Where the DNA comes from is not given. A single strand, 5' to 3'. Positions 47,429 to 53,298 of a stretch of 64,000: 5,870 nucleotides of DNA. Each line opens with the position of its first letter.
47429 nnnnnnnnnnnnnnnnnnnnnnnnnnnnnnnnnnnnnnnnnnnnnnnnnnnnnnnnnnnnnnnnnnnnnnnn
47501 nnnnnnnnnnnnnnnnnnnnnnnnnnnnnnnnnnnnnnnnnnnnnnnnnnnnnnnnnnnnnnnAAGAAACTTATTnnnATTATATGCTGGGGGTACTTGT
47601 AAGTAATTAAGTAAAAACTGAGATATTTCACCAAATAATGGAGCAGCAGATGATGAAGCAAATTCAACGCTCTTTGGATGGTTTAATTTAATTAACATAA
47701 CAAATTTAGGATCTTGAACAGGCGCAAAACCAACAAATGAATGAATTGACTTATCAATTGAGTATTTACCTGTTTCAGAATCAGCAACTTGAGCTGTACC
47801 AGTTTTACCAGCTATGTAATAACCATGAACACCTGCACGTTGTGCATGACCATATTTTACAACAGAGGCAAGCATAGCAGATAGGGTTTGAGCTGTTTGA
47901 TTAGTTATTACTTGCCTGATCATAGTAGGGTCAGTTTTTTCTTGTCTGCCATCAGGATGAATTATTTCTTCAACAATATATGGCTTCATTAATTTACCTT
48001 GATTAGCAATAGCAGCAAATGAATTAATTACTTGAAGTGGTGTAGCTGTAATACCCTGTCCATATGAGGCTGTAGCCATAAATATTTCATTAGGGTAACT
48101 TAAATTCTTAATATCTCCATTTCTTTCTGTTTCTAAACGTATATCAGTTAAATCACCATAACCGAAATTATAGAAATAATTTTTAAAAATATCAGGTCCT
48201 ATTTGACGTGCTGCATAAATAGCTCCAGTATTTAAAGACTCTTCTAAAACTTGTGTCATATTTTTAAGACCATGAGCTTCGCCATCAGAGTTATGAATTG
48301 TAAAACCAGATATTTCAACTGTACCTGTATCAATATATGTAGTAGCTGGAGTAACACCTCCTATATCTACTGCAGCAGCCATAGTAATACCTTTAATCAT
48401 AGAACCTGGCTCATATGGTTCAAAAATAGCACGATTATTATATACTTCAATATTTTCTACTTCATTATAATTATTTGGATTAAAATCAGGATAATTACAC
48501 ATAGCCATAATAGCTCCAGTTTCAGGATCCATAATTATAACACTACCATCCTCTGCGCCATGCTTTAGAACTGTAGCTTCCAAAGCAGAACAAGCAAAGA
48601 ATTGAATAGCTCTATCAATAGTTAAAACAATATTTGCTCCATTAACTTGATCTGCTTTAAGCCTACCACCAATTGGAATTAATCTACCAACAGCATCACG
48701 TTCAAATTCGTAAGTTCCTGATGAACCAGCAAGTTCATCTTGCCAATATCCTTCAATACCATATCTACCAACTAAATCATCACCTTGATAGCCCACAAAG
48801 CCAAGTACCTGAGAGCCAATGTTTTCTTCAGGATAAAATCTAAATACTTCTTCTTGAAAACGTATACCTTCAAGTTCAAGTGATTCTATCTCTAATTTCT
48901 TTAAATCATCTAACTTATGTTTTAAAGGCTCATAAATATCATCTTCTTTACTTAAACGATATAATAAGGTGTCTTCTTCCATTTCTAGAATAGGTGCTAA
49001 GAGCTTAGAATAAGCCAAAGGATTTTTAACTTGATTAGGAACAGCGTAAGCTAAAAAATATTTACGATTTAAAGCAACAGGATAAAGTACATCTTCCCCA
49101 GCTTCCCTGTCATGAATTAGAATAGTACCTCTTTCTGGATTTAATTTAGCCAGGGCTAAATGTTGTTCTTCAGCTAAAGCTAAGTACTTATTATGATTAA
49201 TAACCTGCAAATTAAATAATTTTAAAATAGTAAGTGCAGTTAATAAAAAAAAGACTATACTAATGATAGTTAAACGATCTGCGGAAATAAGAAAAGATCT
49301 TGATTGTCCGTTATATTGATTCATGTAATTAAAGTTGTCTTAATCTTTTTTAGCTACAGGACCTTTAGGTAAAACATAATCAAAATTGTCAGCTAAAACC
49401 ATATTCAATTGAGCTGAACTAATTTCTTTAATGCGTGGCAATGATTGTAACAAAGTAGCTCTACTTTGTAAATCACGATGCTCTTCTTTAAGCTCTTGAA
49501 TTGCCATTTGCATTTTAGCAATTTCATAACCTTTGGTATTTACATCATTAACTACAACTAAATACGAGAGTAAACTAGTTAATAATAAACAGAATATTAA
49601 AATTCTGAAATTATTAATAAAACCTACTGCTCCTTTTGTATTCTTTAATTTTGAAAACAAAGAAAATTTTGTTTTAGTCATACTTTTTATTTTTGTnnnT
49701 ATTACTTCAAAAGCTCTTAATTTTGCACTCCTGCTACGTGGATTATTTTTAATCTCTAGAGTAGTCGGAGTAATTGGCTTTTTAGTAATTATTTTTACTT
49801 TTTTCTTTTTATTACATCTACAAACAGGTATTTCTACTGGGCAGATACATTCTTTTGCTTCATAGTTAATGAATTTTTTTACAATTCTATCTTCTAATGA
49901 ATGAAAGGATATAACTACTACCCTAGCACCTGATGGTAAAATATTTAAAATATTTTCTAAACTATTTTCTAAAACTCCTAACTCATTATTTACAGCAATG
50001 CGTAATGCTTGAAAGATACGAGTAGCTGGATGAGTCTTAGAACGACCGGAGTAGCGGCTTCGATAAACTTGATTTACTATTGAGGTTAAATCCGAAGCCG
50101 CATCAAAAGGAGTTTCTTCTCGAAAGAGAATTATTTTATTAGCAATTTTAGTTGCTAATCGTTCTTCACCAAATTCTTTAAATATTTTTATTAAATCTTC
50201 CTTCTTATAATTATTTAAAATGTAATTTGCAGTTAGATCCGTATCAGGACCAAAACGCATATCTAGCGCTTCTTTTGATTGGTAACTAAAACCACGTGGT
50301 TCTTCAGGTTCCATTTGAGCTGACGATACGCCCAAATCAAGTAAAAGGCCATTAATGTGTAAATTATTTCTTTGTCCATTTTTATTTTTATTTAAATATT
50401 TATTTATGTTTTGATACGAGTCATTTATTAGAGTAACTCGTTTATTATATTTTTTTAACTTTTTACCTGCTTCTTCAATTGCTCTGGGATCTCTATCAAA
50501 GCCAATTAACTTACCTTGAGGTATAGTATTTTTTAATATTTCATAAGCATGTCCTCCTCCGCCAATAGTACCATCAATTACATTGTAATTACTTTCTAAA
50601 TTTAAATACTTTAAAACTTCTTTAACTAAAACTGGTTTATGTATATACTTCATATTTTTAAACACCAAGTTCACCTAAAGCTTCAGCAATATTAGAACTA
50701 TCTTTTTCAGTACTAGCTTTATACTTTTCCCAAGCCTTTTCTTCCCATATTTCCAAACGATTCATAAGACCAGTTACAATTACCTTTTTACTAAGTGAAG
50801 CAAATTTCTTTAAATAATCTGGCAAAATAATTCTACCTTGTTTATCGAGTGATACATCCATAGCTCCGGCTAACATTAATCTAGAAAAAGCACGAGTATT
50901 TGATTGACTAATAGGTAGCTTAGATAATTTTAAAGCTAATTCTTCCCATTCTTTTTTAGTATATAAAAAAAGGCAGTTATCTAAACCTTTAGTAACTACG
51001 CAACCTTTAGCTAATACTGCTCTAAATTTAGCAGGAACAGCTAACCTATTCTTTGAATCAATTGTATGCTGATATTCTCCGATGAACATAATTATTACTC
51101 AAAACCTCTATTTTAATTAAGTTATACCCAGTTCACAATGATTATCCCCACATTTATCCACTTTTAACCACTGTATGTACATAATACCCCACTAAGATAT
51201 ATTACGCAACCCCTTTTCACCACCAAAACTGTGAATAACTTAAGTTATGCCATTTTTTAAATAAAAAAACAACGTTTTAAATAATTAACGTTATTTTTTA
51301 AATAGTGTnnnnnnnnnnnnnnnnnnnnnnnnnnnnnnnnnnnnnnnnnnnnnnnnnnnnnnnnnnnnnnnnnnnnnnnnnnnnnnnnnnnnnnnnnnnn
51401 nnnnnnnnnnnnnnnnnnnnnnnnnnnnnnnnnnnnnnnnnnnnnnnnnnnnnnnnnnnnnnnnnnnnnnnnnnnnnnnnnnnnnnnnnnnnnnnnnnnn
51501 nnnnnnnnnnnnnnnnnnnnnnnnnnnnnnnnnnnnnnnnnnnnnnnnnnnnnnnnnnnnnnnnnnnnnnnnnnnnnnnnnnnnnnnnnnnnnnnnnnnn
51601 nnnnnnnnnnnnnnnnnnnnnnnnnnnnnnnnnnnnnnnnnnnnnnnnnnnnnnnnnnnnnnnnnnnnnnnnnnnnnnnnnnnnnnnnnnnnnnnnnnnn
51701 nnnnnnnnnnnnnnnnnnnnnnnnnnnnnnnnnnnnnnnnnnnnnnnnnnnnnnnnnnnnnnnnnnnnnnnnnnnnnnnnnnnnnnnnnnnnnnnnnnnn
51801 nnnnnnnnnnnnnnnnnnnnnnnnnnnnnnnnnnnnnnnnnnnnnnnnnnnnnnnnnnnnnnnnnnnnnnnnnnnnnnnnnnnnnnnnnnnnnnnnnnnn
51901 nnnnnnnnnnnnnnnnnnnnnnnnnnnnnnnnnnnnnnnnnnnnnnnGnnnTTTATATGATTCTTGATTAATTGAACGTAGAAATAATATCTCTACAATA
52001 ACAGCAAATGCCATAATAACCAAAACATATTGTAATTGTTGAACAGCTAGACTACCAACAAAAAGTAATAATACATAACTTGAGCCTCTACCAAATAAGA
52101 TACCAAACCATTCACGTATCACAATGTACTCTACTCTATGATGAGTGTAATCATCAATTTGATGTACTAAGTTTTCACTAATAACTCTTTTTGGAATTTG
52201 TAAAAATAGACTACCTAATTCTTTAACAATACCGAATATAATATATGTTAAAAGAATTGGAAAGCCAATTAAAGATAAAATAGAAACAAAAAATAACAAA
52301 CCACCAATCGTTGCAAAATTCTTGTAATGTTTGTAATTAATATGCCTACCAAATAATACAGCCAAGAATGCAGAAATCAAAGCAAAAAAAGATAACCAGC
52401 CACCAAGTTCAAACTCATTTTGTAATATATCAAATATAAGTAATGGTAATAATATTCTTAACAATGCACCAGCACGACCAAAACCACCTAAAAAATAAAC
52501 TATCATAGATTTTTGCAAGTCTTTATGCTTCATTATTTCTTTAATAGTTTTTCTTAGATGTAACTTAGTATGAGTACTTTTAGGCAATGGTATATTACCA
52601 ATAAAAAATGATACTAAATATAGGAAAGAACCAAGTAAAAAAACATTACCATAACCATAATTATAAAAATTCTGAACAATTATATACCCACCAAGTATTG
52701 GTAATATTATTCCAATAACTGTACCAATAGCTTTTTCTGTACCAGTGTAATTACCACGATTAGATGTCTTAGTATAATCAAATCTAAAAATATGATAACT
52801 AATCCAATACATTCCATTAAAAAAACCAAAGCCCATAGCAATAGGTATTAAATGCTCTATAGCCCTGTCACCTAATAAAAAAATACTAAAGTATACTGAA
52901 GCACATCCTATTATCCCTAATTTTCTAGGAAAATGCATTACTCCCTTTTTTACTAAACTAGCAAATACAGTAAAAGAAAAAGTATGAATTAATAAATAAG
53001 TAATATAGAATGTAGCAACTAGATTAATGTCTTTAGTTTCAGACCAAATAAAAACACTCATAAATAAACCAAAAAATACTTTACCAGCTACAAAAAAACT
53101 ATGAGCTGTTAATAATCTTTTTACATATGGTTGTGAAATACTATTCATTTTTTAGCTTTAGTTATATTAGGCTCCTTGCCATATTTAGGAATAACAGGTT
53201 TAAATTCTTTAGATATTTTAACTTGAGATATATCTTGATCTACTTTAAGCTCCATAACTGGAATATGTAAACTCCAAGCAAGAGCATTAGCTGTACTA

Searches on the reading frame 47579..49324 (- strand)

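Call 23: search_protein_families(library=pfam, proteins=[window:47579-49324:-])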
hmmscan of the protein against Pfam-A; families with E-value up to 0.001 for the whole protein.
window:47579-49324:- (582 aa): 2 families
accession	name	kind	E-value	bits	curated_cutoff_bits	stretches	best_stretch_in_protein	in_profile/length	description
PF00905.27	Transpeptidase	-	5.7e-72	242.9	22.1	1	260-568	1-298/299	Penicillin binding protein transpeptidase domain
PF03717.20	PBP_dimer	-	3.1e-14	54.2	24.4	1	62-216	3-176/180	Penicillin-binding Protein dimerisation domain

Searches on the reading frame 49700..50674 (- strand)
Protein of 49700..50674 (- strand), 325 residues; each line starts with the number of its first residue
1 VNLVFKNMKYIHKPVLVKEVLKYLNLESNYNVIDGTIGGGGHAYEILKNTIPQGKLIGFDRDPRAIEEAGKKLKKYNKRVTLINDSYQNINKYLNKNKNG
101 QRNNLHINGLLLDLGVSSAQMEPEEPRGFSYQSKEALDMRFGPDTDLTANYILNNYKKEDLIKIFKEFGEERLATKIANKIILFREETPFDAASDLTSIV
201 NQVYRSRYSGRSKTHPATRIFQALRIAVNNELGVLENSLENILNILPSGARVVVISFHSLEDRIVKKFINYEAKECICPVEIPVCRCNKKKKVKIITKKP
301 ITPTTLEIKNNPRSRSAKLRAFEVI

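Call 46: find_homologous_proteins(query=window:49700-50674:-)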
Query window:49700-50674:- (325 aa): 8000 proteins with E <= 0.001 among 8000 candidates; the best 120 are listed.
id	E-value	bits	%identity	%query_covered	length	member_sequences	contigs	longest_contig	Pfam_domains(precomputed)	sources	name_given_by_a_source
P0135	2.5e-205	699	100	98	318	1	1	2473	PF13847.13,PF01795.26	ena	-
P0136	4.3e-205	698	100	98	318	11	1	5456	PF13847.13,PF01795.26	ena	-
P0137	6.5e-168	576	84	98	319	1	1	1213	PF13847.13,PF01795.26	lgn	-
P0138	1.9e-158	545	78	98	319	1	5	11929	PF13847.13,PF01795.26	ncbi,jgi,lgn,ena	-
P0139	9.6e-116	404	59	98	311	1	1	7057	PF13847.13,PF01795.26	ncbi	-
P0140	4.2e-115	402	61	98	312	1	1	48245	PF01795.26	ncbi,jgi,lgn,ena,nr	ncbi:16S rRNA (cytosine(1402)-N(4))-methyltransferase RsmH [Patescibacteria group bacterium]|nr:16S 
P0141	1.6e-112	394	58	98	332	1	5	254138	PF01795.26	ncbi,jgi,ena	-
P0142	2.0e-110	387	60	98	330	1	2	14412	PF13847.13,PF01795.26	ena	-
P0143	2.6e-109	383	60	98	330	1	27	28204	PF13847.13,PF01795.26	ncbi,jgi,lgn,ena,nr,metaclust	ncbi:MAG: Ribosomal RNA small subunit methyltransferase H [Parcubacteria group bacterium GW2011_GWA2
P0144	3.6e-109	383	59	98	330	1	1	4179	PF13847.13,PF01795.26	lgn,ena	-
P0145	5.7e-109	382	57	97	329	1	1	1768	PF01795.26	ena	-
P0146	3.4e-108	380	59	98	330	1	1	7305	PF13847.13,PF01795.26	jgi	-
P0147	1.4e-106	374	57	98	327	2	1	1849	PF13847.13,PF01795.26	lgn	-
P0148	1.6e-106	374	55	98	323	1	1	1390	PF13847.13,PF01795.26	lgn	-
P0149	1.1e-103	365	55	98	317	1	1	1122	PF13847.13,PF01795.26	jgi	jgi:16S rRNA (cytosine1402-N4)-methyltransferase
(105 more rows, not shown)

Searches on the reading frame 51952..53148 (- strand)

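Call 23: search_protein_families(library=pfam, proteins=[window:51952-53148:-])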
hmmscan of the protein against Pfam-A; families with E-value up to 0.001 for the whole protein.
window:51952-53148:- (399 aa): 1 family
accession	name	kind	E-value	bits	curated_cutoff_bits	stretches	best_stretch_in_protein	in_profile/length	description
PF07690.21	MFS_1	-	2.8e-11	43.4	33.4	1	106-307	94-306/347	Major Facilitator Superfamily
